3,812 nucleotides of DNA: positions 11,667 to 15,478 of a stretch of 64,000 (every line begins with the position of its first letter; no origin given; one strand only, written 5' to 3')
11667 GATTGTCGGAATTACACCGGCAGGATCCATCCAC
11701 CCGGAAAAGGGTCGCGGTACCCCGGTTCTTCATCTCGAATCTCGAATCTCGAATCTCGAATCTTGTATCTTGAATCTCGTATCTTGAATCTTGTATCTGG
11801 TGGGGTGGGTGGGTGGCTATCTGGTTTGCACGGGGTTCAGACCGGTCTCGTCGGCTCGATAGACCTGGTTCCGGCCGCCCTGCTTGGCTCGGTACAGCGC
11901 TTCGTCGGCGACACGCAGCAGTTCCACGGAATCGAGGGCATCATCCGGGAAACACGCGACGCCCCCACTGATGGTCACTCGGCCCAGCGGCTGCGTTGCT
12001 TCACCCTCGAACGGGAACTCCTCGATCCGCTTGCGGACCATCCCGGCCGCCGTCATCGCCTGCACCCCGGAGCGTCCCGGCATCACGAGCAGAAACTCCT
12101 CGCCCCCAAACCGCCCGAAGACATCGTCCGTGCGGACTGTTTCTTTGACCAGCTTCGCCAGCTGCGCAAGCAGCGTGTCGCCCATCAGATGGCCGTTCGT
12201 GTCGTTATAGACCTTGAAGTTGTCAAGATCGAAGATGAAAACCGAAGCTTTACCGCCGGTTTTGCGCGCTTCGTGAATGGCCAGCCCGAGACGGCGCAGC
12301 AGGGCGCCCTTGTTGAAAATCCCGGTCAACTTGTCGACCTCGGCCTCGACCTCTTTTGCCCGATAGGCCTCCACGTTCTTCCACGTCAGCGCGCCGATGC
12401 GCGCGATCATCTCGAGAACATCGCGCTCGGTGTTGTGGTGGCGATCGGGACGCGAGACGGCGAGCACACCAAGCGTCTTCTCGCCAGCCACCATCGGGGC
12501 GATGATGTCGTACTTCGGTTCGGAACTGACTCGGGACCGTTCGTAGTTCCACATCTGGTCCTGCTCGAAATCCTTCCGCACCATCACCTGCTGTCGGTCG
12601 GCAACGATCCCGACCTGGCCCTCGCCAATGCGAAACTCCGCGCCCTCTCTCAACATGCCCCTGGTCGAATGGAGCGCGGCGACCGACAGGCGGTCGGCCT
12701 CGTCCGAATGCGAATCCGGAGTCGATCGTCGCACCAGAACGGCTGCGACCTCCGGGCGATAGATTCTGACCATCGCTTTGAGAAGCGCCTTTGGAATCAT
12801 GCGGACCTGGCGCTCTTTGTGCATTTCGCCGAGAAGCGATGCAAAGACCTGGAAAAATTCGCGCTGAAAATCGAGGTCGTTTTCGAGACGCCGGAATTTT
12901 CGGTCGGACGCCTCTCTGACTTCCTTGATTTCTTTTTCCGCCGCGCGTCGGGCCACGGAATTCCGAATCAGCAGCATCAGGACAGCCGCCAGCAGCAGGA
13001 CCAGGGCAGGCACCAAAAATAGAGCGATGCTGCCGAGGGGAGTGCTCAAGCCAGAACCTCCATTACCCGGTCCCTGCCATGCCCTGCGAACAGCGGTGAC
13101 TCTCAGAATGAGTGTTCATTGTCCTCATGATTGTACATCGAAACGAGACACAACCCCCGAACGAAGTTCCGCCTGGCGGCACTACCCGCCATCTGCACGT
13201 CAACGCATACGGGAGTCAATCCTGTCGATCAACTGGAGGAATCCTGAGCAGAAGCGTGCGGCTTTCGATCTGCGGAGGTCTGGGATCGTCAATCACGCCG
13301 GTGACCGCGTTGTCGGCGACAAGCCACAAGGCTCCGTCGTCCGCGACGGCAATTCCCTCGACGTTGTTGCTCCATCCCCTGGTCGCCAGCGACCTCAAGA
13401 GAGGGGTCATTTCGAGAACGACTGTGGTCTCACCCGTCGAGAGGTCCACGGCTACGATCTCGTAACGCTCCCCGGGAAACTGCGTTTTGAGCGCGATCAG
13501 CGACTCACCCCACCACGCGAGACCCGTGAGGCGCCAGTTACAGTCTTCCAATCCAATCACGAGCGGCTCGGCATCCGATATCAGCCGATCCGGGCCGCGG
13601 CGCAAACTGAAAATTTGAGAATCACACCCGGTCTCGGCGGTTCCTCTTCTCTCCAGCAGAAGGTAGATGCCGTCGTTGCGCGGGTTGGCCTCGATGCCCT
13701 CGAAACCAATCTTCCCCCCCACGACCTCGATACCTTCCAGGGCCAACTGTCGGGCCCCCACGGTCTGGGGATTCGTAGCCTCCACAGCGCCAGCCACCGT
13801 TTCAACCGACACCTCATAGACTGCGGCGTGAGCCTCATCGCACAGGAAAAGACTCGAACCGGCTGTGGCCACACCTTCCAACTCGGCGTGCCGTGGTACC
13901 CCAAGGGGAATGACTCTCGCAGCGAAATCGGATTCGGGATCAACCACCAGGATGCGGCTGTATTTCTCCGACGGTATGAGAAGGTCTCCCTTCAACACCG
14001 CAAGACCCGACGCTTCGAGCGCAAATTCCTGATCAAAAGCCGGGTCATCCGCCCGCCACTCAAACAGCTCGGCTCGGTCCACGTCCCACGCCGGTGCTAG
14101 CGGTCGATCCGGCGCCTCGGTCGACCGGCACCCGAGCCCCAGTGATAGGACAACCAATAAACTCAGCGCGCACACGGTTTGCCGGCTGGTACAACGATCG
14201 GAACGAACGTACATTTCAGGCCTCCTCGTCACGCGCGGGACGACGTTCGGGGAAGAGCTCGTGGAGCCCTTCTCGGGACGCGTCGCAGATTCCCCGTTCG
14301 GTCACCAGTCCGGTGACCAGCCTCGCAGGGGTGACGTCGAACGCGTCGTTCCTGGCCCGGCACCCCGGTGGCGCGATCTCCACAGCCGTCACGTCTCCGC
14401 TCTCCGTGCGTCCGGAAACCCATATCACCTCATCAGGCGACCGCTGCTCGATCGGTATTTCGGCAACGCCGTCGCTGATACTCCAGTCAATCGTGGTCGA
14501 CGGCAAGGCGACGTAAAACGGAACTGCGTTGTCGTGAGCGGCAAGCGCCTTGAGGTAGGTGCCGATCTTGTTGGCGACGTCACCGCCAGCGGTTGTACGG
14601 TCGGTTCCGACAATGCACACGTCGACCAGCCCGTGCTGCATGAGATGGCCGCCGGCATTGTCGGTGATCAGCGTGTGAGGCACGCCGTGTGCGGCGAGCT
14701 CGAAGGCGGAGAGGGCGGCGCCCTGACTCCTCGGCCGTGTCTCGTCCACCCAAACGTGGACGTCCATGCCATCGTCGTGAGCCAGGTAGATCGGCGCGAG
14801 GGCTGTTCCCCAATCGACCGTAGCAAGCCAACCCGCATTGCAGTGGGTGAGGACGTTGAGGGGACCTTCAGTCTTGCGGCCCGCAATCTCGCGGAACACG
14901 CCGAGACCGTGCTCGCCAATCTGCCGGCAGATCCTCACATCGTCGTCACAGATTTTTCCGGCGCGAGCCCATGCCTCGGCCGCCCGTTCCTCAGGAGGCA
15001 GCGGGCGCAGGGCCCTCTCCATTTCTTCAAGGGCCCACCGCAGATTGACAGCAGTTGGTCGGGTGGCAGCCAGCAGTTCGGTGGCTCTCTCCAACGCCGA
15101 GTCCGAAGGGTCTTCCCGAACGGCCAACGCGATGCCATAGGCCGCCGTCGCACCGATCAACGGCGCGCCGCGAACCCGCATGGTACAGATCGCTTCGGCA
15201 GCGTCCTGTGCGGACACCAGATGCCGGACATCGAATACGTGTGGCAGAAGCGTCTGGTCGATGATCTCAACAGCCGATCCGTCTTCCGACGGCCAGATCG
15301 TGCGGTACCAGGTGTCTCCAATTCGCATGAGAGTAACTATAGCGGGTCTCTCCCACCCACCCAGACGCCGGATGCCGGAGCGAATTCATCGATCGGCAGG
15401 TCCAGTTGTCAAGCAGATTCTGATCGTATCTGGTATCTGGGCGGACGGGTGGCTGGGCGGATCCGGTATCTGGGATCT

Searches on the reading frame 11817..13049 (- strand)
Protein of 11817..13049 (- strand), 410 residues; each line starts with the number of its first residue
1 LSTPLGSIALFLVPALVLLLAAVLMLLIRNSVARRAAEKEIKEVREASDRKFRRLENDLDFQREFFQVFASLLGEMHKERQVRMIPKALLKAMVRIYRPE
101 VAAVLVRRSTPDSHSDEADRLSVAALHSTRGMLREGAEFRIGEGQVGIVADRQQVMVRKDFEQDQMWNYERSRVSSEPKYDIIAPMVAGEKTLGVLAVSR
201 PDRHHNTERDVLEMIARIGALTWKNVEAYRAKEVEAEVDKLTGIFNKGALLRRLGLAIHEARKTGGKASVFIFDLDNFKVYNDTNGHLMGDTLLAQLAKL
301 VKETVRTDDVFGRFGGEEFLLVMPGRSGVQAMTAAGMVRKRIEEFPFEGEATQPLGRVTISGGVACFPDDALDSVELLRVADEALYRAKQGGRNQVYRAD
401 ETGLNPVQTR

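Call 43: search_protein_families(library=pfam, proteins=[window:11817-13049:-], max_evalue=0.01)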
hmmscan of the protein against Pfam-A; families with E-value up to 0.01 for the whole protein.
window:11817-13049:- (410 aa): 3 families
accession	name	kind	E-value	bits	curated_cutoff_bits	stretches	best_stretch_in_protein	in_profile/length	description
PF00990.26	GGDEF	-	6.4e-39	133.7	23.8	1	236-395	1-161/161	Diguanylate cyclase, GGDEF domain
PF13185.12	GAF_2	-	2.4e-06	28.2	28.6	1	90-220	12-132/136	GAF domain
PF01590.32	GAF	-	1.1e-05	26.4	22.4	1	118-218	34-128/133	GAF domain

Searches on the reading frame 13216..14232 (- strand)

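Call 87: search_protein_families(library=pfam, proteins=[window:13216-14232:-], max_evalue=0.001)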
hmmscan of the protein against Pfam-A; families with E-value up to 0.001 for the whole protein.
window:13216-14232:- (338 aa): 1 family
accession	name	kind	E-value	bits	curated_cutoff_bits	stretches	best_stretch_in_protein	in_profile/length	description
PF13449.12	Phytase-like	-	3.3e-08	34.2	27.6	1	115-308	67-282/284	Esterase-like activity of phytase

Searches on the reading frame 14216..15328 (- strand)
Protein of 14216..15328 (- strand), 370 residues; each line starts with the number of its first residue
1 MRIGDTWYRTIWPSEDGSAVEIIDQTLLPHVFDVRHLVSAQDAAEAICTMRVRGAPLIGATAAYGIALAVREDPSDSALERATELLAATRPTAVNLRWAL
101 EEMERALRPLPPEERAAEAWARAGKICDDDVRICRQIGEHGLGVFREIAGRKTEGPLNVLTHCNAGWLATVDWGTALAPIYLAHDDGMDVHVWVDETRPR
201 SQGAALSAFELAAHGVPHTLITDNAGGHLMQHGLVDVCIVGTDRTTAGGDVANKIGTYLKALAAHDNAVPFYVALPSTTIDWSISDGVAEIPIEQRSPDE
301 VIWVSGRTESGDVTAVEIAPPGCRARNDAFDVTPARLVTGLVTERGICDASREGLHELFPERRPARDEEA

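Call 43: search_protein_families(library=pfam, proteins=[window:14216-15328:-], max_evalue=0.01)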
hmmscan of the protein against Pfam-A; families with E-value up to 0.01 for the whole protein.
window:14216-15328:- (370 aa): 1 family
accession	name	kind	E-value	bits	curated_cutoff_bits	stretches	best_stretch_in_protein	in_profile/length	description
PF01008.23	IF-2B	-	8.3e-61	206.1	22.4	1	52-348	2-278/280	Initiation factor 2 subunit family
